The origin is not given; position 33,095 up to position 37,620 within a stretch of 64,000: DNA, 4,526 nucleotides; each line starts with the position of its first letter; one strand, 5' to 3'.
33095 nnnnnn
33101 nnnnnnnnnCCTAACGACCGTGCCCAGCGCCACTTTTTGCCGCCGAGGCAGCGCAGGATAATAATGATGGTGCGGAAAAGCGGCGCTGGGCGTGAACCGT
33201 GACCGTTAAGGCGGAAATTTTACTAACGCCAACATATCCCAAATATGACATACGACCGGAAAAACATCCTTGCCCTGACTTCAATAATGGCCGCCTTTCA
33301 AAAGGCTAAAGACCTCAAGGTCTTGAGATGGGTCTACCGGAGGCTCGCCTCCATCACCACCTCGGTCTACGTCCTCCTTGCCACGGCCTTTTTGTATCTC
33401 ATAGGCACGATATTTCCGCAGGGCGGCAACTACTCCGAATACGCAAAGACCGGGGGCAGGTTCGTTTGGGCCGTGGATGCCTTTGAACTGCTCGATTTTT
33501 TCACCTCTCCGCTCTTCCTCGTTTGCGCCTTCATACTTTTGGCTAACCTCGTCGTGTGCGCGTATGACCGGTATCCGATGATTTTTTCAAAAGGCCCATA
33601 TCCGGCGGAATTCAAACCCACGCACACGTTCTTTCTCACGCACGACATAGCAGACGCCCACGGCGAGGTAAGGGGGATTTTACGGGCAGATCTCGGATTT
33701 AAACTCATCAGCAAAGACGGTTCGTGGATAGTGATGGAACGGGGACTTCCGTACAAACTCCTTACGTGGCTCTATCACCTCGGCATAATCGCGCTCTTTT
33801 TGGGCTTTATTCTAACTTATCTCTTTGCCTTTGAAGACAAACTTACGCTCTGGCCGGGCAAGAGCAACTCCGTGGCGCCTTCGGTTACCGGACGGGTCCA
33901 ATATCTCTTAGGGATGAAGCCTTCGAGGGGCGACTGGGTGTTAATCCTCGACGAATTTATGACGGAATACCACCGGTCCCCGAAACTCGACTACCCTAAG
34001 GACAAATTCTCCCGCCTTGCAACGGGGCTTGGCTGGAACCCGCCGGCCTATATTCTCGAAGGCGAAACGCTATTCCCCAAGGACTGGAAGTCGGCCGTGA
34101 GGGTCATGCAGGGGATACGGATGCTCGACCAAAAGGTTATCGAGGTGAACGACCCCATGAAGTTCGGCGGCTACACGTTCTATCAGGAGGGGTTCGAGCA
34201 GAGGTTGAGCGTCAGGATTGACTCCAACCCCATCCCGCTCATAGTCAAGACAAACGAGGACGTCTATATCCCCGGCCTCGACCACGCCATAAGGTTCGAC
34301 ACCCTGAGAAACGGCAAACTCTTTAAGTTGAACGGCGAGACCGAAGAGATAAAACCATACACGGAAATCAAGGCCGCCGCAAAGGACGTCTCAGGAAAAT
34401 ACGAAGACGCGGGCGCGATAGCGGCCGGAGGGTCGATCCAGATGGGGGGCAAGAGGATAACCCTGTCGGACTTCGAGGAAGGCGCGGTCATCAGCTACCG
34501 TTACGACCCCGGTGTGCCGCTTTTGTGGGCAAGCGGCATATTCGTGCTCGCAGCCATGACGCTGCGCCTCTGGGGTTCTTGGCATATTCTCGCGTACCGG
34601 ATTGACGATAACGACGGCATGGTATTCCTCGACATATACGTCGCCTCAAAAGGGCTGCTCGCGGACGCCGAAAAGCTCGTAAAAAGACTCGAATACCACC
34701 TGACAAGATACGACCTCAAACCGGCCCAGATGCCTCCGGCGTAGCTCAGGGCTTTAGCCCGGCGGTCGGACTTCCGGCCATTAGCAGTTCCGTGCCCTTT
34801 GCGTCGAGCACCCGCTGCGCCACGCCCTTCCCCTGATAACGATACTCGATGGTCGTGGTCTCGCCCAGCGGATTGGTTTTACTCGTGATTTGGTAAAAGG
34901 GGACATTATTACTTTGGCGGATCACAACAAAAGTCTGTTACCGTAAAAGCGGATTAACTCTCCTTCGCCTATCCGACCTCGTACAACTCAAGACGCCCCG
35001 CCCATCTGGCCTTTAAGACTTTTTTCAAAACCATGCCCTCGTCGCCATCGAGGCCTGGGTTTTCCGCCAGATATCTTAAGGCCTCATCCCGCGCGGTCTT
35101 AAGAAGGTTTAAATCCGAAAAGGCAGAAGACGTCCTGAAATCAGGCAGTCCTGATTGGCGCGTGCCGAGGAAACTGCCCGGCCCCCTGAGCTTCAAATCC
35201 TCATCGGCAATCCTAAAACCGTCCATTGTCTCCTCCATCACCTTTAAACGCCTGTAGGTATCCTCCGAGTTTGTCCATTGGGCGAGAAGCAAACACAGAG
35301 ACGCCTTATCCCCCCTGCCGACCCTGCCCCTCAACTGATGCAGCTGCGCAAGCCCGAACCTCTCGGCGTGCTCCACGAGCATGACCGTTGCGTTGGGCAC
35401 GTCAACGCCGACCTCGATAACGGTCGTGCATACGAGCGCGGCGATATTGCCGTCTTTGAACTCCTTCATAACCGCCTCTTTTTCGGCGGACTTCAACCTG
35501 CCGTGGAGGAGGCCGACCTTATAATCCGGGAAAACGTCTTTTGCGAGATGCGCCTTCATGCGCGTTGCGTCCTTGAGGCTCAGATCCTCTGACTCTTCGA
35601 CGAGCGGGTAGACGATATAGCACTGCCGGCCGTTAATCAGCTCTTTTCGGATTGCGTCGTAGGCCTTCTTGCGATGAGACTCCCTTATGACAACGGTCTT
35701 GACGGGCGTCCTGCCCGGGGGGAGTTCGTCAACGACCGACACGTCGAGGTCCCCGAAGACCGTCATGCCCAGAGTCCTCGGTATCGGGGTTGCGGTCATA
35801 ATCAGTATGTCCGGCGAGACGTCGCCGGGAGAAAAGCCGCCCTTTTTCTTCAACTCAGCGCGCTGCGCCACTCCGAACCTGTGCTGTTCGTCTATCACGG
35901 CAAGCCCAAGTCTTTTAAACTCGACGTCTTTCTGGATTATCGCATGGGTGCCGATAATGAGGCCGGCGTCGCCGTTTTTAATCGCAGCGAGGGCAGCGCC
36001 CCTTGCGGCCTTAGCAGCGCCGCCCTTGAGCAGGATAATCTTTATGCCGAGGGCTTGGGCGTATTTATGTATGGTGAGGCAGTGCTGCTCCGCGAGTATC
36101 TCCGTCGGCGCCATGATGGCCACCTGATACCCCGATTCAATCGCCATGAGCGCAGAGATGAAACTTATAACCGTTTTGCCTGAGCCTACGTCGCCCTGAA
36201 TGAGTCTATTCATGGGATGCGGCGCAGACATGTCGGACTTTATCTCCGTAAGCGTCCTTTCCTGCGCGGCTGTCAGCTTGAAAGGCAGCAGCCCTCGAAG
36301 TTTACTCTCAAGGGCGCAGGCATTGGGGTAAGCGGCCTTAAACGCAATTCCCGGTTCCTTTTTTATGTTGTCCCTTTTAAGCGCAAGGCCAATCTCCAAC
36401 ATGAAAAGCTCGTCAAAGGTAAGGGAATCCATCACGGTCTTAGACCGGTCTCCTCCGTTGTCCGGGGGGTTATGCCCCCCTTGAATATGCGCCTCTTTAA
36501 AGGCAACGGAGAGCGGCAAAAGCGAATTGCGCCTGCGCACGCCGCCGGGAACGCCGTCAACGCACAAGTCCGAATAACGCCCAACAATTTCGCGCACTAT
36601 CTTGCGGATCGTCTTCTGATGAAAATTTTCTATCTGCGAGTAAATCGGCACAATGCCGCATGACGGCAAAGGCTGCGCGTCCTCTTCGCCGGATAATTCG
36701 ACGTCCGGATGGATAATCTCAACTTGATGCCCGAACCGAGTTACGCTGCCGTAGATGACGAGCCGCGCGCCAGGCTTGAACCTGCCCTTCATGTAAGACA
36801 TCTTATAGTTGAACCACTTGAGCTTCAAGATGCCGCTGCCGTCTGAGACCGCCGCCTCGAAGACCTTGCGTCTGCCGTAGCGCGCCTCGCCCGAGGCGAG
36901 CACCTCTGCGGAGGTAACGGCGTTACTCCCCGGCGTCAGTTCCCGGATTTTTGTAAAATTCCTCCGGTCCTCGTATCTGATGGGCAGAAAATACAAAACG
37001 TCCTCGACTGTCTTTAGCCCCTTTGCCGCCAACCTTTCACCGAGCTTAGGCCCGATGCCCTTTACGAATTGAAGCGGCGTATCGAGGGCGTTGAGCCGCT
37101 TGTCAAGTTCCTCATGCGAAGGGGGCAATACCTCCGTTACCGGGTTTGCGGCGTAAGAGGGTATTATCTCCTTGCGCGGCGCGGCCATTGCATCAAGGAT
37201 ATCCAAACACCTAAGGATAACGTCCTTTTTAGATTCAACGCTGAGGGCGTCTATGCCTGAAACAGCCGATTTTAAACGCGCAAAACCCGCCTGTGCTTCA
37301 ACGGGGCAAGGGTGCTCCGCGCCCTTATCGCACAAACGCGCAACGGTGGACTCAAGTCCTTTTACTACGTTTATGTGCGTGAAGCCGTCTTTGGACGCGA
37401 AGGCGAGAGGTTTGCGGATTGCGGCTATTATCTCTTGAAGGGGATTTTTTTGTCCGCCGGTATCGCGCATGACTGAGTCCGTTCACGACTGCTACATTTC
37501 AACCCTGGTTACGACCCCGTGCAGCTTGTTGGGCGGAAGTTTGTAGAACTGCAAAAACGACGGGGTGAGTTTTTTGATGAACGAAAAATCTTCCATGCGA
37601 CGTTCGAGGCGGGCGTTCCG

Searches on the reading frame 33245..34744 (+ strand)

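Call 75: search_protein_families(library=pfam, proteins=[window:33245-34744:+], max_evalue=0.001)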
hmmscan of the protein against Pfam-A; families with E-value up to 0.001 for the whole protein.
window:33245-34744:+ (499 aa): 1 family
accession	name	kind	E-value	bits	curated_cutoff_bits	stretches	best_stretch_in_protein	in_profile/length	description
PF05140.19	ResB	-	1e-27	97.5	24.6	1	39-329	3-277/486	ResB-like family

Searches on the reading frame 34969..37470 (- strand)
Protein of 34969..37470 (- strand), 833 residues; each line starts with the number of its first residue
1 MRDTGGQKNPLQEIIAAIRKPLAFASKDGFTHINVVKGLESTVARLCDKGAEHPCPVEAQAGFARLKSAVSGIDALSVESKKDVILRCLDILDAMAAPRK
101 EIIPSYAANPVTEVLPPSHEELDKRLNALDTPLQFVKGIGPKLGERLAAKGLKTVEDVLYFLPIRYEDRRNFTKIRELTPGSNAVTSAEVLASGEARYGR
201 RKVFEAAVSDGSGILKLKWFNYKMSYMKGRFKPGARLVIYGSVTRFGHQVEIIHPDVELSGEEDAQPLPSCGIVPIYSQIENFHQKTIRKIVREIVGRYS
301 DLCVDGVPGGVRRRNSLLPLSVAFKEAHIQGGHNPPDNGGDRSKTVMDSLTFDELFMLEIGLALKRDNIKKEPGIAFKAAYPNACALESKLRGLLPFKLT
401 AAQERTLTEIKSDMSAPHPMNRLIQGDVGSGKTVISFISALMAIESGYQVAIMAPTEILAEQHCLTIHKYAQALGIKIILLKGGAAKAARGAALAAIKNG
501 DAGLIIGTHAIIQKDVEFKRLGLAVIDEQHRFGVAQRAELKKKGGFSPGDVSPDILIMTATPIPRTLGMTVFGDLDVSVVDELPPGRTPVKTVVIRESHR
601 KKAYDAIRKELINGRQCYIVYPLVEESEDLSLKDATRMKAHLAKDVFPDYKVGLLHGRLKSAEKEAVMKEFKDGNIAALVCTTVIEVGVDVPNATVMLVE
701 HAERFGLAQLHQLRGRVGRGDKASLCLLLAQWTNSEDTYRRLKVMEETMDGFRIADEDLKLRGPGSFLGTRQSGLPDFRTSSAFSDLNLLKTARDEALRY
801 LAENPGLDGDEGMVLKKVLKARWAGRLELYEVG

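Call 75: search_protein_families(library=pfam, proteins=[window:34969-37470:-], max_evalue=0.001)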
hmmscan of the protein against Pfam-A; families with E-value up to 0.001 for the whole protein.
window:34969-37470:- (833 aa): 6 families
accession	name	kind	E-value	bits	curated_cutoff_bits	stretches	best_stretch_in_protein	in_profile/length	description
PF17191.10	RecG_wedge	-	1.6e-26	93.2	23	1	133-296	2-159/162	RecG wedge domain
PF00270.35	DEAD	-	2.5e-22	79.8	26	1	401-566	2-163/167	DEAD/DEAH box helicase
PF00271.37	Helicase_C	-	5.1e-21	75.4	23.5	1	607-719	6-108/110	Helicase conserved C-terminal domain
PF19833.4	RecG_dom3_C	-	3.4e-12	46.7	26.8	1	748-820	1-74/87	ATP-dependent DNA helicase RecG, domain 3, C-terminal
PF01336.31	tRNA_anti-codon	-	6.6e-08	32.8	27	1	198-259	12-74/75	OB-fold nucleic acid binding domain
PF04851.21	ResIII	-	1.5e-07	31.9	22.5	1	397-562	2-162/164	Type III restriction enzyme, res subunit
